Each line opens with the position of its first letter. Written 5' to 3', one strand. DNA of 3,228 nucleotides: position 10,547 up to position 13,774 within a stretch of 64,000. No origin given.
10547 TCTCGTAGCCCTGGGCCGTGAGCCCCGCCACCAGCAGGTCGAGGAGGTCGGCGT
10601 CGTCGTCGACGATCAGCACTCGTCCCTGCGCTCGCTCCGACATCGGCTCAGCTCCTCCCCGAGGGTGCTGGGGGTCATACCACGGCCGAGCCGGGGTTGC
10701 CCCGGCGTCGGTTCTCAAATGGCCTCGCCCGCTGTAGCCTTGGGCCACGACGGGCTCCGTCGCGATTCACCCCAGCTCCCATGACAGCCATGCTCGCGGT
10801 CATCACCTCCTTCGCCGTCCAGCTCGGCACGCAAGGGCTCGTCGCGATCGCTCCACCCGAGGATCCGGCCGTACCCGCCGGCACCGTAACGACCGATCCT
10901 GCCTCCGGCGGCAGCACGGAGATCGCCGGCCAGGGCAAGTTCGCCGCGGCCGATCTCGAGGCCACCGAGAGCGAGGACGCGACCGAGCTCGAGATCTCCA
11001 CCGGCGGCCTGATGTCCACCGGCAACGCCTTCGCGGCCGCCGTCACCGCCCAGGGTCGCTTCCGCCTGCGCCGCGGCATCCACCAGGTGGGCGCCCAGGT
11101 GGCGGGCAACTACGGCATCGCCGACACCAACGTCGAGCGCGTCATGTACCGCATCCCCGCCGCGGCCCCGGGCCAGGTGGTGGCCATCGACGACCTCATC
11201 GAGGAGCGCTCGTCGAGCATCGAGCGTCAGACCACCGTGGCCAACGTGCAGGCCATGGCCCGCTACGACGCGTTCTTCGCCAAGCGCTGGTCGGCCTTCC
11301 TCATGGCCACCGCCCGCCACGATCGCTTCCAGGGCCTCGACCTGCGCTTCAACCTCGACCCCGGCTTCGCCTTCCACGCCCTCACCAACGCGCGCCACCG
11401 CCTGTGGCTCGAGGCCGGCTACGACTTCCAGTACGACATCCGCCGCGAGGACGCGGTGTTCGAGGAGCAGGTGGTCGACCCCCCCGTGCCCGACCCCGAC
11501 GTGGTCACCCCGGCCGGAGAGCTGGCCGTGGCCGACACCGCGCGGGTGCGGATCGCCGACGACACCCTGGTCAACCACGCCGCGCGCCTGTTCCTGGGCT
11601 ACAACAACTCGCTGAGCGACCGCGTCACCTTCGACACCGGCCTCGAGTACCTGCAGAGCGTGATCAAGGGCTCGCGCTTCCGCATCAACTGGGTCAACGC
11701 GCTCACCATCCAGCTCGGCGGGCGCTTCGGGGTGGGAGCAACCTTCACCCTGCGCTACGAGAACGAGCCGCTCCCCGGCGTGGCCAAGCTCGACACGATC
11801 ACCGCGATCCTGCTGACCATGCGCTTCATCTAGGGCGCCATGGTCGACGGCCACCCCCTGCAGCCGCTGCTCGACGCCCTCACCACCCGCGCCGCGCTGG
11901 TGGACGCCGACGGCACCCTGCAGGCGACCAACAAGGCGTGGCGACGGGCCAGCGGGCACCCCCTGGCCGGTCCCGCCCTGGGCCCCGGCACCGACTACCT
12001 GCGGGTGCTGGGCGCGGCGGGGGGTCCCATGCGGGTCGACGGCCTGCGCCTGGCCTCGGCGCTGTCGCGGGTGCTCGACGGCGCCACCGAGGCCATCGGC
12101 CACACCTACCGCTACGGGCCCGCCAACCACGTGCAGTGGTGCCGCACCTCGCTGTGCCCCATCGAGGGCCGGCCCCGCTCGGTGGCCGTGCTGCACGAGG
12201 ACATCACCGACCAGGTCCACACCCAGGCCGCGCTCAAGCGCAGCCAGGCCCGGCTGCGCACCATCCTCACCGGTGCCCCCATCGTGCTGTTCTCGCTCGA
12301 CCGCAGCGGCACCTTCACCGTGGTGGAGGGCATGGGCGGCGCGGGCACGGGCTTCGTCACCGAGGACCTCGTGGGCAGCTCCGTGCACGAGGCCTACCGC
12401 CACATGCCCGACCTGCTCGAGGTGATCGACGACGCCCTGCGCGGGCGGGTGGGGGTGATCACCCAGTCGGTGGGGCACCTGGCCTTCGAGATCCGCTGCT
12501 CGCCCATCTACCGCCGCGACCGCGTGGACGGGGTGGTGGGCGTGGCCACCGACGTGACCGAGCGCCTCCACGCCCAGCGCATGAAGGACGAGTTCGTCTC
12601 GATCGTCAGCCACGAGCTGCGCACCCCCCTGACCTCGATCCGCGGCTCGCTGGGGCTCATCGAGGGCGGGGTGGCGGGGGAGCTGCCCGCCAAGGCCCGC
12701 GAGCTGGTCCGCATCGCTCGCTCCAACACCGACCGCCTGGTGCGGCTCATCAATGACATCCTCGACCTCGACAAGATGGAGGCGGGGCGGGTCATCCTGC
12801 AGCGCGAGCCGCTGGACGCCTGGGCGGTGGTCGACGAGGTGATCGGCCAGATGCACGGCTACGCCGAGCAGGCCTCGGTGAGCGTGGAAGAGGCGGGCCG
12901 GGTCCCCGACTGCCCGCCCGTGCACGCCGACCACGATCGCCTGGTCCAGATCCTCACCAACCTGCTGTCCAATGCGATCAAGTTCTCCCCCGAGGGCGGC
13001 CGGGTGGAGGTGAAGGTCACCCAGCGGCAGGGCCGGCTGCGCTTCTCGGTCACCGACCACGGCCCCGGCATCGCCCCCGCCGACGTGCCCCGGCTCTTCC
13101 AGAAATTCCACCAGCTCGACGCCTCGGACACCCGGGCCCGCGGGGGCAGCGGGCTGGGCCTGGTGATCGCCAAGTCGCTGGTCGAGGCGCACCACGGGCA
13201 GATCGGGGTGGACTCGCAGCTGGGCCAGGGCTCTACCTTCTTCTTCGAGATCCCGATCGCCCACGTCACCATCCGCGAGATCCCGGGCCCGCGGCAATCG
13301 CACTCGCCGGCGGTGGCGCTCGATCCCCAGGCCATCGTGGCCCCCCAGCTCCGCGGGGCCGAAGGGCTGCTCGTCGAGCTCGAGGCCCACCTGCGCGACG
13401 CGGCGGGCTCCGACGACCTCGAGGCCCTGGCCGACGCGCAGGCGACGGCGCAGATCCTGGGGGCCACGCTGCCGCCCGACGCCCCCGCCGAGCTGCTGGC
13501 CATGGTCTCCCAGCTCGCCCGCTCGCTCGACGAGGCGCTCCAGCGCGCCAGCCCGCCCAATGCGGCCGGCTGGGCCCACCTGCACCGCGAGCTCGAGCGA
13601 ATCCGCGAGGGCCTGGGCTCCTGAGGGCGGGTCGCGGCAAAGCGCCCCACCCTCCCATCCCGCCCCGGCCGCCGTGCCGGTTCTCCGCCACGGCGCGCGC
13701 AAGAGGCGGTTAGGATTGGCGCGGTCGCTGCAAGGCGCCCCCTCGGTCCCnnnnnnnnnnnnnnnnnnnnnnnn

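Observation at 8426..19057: Composite signalling island: Hpt + receiver + sigma-54 activator, divergent from DUF481 outer-membrane protein / PAS-HK / HAMP adenylate cyclase / Ser-Thr kinase / LysM-FecR-beta-barrel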

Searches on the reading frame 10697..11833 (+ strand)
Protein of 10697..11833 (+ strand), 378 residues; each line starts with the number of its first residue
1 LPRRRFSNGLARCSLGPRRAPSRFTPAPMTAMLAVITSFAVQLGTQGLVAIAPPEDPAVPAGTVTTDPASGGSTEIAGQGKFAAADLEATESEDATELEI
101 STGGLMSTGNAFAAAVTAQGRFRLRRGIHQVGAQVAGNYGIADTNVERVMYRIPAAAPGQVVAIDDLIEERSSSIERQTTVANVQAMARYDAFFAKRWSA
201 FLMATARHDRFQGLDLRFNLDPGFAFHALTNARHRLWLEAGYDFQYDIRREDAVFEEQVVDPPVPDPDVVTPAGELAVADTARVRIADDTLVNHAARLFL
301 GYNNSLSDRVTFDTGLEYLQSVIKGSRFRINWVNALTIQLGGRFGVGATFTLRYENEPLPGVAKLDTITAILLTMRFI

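Call 7: search_protein_families(library=pfam, proteins=[window:10697-11833:+], max_evalue=0.01)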
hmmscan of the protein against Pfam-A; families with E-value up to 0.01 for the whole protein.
window:10697-11833:+ (378 aa): 1 family
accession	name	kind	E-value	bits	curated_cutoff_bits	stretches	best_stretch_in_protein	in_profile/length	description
PF04338.18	DUF481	-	2.7e-24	86.8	21.1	1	103-377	4-210/210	Protein of unknown function, DUF481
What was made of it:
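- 10781..11833 (+): DUF481 predicted outer-membrane protein. PF04338 86.8 bits (call 7).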

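Call 8: search_protein_families(library=ncbifam, proteins=[window:10697-11833:+], max_evalue=0.01)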
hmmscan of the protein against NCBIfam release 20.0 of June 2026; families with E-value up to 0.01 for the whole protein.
window:10697-11833:+ (378 aa): 0 families

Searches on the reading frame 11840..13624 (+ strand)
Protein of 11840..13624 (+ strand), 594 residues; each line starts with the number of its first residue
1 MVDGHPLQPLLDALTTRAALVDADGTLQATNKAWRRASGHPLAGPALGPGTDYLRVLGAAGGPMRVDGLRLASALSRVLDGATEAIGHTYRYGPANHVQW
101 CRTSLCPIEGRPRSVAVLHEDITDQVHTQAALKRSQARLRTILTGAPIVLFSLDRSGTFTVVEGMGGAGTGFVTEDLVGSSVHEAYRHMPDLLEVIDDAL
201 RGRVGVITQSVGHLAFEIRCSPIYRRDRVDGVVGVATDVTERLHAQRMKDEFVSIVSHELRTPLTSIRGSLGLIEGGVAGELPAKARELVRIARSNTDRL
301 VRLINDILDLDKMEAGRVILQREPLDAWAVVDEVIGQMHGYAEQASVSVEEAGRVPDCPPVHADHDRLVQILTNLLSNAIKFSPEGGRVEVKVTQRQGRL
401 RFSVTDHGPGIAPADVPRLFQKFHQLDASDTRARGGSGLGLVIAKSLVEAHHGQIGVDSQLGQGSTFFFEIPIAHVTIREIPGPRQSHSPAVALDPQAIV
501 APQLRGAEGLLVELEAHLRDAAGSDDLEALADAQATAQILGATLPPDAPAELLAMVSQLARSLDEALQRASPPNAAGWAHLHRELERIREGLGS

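Call 7: search_protein_families(library=pfam, proteins=[window:11840-13624:+], max_evalue=0.01)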
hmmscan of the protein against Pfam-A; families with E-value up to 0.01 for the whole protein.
window:11840-13624:+ (594 aa): 7 families
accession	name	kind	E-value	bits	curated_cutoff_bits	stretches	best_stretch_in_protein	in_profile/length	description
PF02518.31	HATPase_c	-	3.8e-32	111.4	26.4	1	364-473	2-109/111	Histidine kinase-, DNA gyrase B-, and HSP90-like ATPase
PF00512.31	HisKA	-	3.3e-19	69.1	26.9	1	248-316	1-66/66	His Kinase A (phospho-acceptor) domain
PF08448.16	PAS_4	-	2.4e-10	41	23.1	2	18-126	8-109/110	PAS fold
PF13581.12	HATPase_c_2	-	9.8e-08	32.5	27.4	1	357-450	23-111/127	Histidine kinase-like ATPase domain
PF00989.32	PAS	-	0.0015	18.9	22.6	0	138-239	2-113/113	PAS fold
PF10090.15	HPTransfase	-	0.0021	18.2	22.9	1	369-413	33-77/123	Histidine phosphotransferase C-terminal domain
PF13589.12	HATPase_c_3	-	0.0029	18.1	25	1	372-445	7-81/137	Histidine kinase-, DNA gyrase B-, and HSP90-like ATPase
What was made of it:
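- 11840..13624 (+): Soluble PAS-PAS-HisKA-HATPase histidine kinase; residues 490-594 (13307-13621) form an Hpt-like four-helix bundle with Gln at the conserved helix-2 position. Pfam (call 7).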

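Call 8: search_protein_families(library=ncbifam, proteins=[window:11840-13624:+], max_evalue=0.01)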
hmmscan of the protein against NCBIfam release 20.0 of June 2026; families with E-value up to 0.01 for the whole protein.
window:11840-13624:+ (594 aa): 86 families (the best 25 are shown)
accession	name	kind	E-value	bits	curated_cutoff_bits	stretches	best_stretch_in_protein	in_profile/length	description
NF046044.1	PnpS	equivalog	2.8e-70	237.3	400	1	127-472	45-390/390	two-component system histidine kinase PnpS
NF033092.0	HK_WalK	equivalog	6.3e-68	229.8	725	1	130-473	251-594/594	cell wall metabolism sensor histidine kinase WalK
TIGR02966.1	phoR_proteo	equivalog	6.8e-62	209.4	334.2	1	134-470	3-332/333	phosphate regulon sensor histidine kinase PhoR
NF047874.1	MASE3_PAS_HK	subfamily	6.7e-55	187.1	560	1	238-479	387-631/655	MASE3 domain-containing sensor histidine kinase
TIGR02956.1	TMAO_torS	equivalog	6.6e-53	180.1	676.5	1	244-480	459-689/967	TMAO reductase system sensor histidine kinase/response regulator TorS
NF033093.1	HK_VicK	exception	1.9e-51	175.1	680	1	128-473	85-435/448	cell wall metabolism sensor histidine kinase VicK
NF008318.0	PRK11107.1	equivalog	3.4e-49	167.7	890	1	243-477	287-522/920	two-component sensor histidine kinase BarA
NF008302.0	PRK11091.1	equivalog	4.6e-48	164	838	1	112-477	130-509/779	aerobic respiration two-component sensor histidine kinase ArcB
NF011874.0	PRK15347.1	equivalog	3e-46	158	852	1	245-477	394-618/921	two component system sensor kinase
NF040691.1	MtrAB_MtrB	equivalog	1.7e-45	156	450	1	246-473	268-492/507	MtrAB system histidine kinase MtrB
NF041947.1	LuxQ_Vibrio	equivalog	5.6e-44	150.2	1200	1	244-480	453-703/843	quorum-sensing autoinducer 2 sensor kinase/phosphatase LuxQ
NF045901.1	HisKinLetSLeg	equivalog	1.2e-43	149.3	1650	1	246-481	290-526/906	two-component system sensor histidine kinase LetS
NF038297.2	hybrid_HK_HrmK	equivalog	2e-43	149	725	1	244-477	230-461/607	hybrid histidine kinase/response regulator HrmK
NF006800.0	PRK09303.1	equivalog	3.7e-43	147.9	342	1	247-475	149-379/383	histidine kinase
NF045911.1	TCSHisKinNblS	equivalog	4.7e-43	147.4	1000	1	225-473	364-620/621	two-component system sensor histidine kinase NblS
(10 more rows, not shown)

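Call 62: find_homologous_proteins(query=window:11840-13621:+, max_evalue=1e-30)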
Query window:11840-13621:+ (594 aa): 7344 proteins with E <= 1e-30 among 8000 candidates; the best 120 are listed.
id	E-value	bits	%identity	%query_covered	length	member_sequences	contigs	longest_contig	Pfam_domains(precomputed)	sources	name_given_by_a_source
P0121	0.0e+0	1300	100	100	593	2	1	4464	PF13581.13,PF08448.17,PF02518.32,PF00512.32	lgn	-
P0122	0.0e+0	1125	86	100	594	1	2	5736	PF13581.13,PF08448.17,PF02518.32,PF00512.32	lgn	-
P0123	0.0e+0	1083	83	98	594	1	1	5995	PF13581.13,PF08448.17,PF02518.32,PF00512.32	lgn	-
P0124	0.0e+0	1055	81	100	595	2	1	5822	PF13581.13,PF08448.17,PF02518.32,PF00512.32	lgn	-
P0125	1.9e-257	874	69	99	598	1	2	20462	PF13581.13,PF08448.17,PF02518.32,PF00512.32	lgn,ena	-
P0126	7.5e-257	872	69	99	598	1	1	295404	PF13581.13,PF08448.17,PF02518.32,PF00512.32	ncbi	ncbi:MAG: ATP-binding protein [Myxococcota bacterium]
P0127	5.5e-254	862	68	100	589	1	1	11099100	PF13581.13,PF08448.17,PF02518.32,PF00512.32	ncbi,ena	-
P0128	1.9e-253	861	70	99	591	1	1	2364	PF08448.17,PF02518.32,PF00512.32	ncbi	-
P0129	3.0e-248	843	68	99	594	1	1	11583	PF08448.17,PF02518.32,PF00512.32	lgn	-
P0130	2.4e-247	840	68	100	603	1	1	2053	PF08448.17,PF02518.32,PF00512.32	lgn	-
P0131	1.9e-242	824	67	99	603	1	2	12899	PF13581.13,PF08448.17,PF02518.32,PF00512.32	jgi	-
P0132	5.3e-241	819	67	99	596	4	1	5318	PF08448.17,PF02518.32,PF00512.32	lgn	-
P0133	1.1e-240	818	67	100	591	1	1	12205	PF13581.13,PF08448.17,PF02518.32,PF00512.32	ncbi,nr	ncbi:MAG: hypothetical protein KDK70_05795 [Myxococcales bacterium]|nr:hypothetical protein [Myxococ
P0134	7.9e-240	816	68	99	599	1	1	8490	PF13581.13,PF08448.17,PF02518.32,PF00512.32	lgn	-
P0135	1.4e-239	815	66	100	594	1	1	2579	PF13581.13,PF08448.17,PF02518.32,PF00512.32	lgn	-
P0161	1.6e-144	501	51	92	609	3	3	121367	PF08448.17,PF02518.32,PF00512.32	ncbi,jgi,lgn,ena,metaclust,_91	metaclust:\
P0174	4.5e-121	424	49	78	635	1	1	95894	PF13426.14,PF08448.17,PF02518.32,PF00512.32,PF00989.32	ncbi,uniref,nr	ncbi:Alkaline phosphatase synthesis sensor protein PhoR [Enhygromyxa salina]|uniref:histidine kinase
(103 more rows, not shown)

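Call 101: find_encoding_contigs(protein=P0174, flank=10000, max_places=1)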
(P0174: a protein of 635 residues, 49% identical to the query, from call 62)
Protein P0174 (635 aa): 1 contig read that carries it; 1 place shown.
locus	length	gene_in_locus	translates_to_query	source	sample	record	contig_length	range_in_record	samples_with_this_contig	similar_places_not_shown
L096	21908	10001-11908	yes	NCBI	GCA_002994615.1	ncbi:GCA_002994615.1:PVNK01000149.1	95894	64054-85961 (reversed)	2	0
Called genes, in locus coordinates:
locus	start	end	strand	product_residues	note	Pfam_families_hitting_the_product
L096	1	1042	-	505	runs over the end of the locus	PF00668:Condensation (weak), PF16911:PapA_C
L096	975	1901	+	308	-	-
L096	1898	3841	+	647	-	PF01734:Patatin (weak)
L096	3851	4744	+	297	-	PF10340:Say1_Mug180 (weak), PF20434:BD-FAE, PF07859:Abhydrolase_3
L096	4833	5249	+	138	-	PF00072:Response_reg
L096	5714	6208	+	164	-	-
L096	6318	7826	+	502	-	PF00691:OmpA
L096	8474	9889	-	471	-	PF00072:Response_reg, PF00158:Sigma54_activat, PF14532:Sigma54_activ_2, PF07728:AAA_5, PF25601:AAA_lid_14, PF02954:HTH_8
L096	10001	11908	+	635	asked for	PF13426:PAS_9 (faint), PF00989:PAS (weak), PF08448:PAS_4, PF00512:HisKA, PF02518:HATPase_c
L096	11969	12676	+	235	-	PF00072:Response_reg, PF01627:Hpt (weak)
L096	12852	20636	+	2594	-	PF01841:Transglut_core, PF13471:Transglut_core3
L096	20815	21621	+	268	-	PF05552:MS_channel_1st_1, PF21088:MS_channel_1st (weak), PF00924:MS_channel_2nd, PF21082:MS_channel_3rd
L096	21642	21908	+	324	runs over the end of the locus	PF04338:DUF481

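Call 102: find_encoding_contigs(protein=P0161, flank=10000, max_places=1)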
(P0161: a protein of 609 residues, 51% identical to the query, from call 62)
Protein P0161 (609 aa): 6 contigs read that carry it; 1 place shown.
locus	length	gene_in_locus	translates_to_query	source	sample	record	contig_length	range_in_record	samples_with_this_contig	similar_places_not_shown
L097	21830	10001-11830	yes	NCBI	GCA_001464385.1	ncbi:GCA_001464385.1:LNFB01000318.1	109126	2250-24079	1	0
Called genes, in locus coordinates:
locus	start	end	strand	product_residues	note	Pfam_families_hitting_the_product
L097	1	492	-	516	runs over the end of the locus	-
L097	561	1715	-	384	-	PF13173:AAA_14, PF13635:DUF4143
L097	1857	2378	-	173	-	PF00582:Usp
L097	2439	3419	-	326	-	PF00005:ABC_tran, PF13401:AAA_22 (faint), PF13304:AAA_21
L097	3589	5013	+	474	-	PF13462:Thioredoxin_4, PF13098:Thioredoxin_2, PF01323:DSBA, PF13743:Thioredoxin_5 (faint), PF13462:Thioredoxin_4, PF01323:DSBA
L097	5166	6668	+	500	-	PF00691:OmpA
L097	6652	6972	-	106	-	PF01627:Hpt (weak)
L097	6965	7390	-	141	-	PF00072:Response_reg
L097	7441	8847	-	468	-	PF00072:Response_reg, PF00158:Sigma54_activat, PF14532:Sigma54_activ_2, PF01078:Mg_chelatase (faint), PF00004:AAA (faint), PF07728:AAA_5, PF25601:AAA_lid_14, PF02954:HTH_8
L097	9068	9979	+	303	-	PF04338:DUF481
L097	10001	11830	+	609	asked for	PF08448:PAS_4 (faint), PF00512:HisKA, PF02518:HATPase_c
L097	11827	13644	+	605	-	PF02743:dCache_1 (weak), PF00672:HAMP, PF00211:Guanylate_cyc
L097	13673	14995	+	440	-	PF00069:Pkinase, PF01636:APH (faint), PF07714:PK_Tyr_Ser-Thr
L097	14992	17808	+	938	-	PF13505:OMP_b-brl (faint), PF04773:FecR (weak), PF00691:OmpA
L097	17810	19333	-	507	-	PF24297:DUF7481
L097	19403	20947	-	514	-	PF24297:DUF7481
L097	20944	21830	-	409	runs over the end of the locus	-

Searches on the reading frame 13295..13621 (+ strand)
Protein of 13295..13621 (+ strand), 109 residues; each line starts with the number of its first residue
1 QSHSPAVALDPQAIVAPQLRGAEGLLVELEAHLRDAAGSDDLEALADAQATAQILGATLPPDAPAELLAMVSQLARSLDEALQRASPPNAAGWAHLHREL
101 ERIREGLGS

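Call 50: search_solved_structures(query=A4, max_evalue=10)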
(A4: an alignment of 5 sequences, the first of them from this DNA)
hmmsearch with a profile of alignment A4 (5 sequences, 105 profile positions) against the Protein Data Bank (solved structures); distinct sequences matched with E-value up to 10: 9.
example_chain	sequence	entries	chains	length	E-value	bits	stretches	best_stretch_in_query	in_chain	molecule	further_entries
8etq_A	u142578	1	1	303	0.0005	23.5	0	64-94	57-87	k-cTRP5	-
7unh_A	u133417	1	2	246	0.054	17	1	40-90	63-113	SP2 designed chlorophyll dimer protein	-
7uni_A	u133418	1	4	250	0.055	17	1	40-90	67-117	SP2-ZnPPaM designed chlorophyll dimer protein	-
2hyt_A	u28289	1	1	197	0.17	15.4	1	33-96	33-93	TetR-family transcriptional regulator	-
8g4k_A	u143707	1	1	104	1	12.9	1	12-94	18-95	5HCS_TGFBR2_1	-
4p4g_A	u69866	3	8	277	1.1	12.8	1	21-75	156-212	Shikimate 5-dehydrogenase AroE (5-dehydroshikimate reductase)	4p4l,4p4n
9ugr_A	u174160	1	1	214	1.5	12.3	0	66-103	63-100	Syn-F4-Link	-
4xij_A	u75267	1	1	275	1.9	12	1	17-76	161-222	Shikimate 5-dehydrogenase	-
7c6o_A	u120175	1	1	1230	6.1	10.4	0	7-76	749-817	Cobalamin biosynthesis protein CobN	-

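Call 69: search_solved_structures(query=A7, max_evalue=10)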
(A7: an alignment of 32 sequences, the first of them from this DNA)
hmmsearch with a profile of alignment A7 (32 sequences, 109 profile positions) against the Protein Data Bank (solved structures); distinct sequences matched with E-value up to 10: 8.
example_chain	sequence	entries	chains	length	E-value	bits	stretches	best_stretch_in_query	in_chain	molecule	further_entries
7o3v_A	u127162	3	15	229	0.041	17.3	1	2-87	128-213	TrwJ protein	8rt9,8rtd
6zh3_B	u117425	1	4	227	0.64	13.5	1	66-104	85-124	Vacuolar protein-sorting-associated protein 24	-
2yci_X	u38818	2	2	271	0.77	13.2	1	23-56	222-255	5-METHYLTETRAHYDROFOLATE CORRINOID/IRON SULFUR PROTEIN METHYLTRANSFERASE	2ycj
2yck_X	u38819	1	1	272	0.78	13.2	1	23-56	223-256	5-METHYLTETRAHYDROFOLATE CORRINOID/IRON SULFUR PROTEIN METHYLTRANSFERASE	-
9ugr_A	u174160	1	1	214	0.81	13.1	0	68-106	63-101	Syn-F4-Link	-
6egc_A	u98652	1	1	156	1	12.8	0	54-107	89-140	SC_2L4HC2_23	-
2zdi_C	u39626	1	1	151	1.4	12.3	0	48-79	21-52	Prefoldin subunit alpha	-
4xij_A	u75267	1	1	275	2.5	11.5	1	21-79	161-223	Shikimate 5-dehydrogenase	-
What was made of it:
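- Tried and rejected: PDB sequence profiles gave nothing (calls 50, 69).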

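Call 71: search_protein_families(library=pfam, alignment_id=A7, max_evalue=1)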
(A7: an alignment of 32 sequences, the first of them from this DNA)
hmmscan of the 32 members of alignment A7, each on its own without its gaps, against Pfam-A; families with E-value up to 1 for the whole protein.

A. member 1, seq(109 aa): 2 families
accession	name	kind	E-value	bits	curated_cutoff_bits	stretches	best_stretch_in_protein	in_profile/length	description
PF09898.14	DUF2125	-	0.016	15.1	24.2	1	9-108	124-218/319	Uncharacterized protein conserved in bacteria (DUF2125)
PF17926.6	TetR_C_21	-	0.085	13.5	26.2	1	36-85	43-88/111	Tetracyclin repressor-like, C-terminal domain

B. families by the number of members that match (of 32 scanned): 23 families
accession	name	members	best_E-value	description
PF09898.14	DUF2125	2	0.016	Uncharacterized protein conserved in bacteria (DUF2125)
PF11716.13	MDMPI_N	2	0.066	Mycothiol maleylpyruvate isomerase N-terminal domain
PF01442.23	Apolipoprotein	1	0.0027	Apolipoprotein A1/A4/E domain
PF10025.14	DUF2267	1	0.015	Uncharacterized conserved protein (DUF2267)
PF05960.17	DUF885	1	0.018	Bacterial protein of unknown function (DUF885)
PF16911.10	PapA_C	1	0.019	Phthiocerol/phthiodiolone dimycocerosyl transferase C-terminus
PF11828.13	DUF3348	1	0.03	Protein of unknown function (DUF3348)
PF25746.1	Phage_Repressor_c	1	0.033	Streptomyces phage repressor protein c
PF17840.6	Tugs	1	0.036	Tethering Ubl4a to BAGS domain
PF18834.6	LPD22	1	0.045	Large polyvalent protein associated domain 22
PF20000.4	fvmX2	1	0.051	FtsH ternary system domain X2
PF13374.12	TPR_10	1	0.057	Tetratricopeptide repeat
PF00873.25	ACR_tran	1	0.076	AcrB/AcrD/AcrF family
PF17926.6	TetR_C_21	1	0.085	Tetracyclin repressor-like, C-terminal domain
PF25146.1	GH3_N_vert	1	0.098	Vertebrate GH3, N-terminal domain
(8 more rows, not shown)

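Call 74: predict_structure(alignment_id=A7)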
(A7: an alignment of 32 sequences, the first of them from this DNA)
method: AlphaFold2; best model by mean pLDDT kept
length: 109 residues; sequences in the alignment: 32
mean_pLDDT: 88.3   pTM: 0.77
mean pLDDT of the five models: 88.3, 87.9, 87.9, 87.3, 87.1
residues with pLDDT >= 90: 86; 70-90: 4; 50-70: 13; < 50: 6
segments of 3 or more residues with pLDDT < 50: none
pLDDT, mean of each block of 10 residues (from residue 1): 52 55 95 97 97 96 96 98 95 97 93
secondary structure, 60 per line:
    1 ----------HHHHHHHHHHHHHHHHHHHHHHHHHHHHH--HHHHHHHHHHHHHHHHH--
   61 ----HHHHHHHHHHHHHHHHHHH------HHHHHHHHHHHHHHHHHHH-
elements in order: H11-39 H42-58 H65-83 H90-108
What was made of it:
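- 11840..13624 (+): AF2 pLDDT 88 with four helices (call 74).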
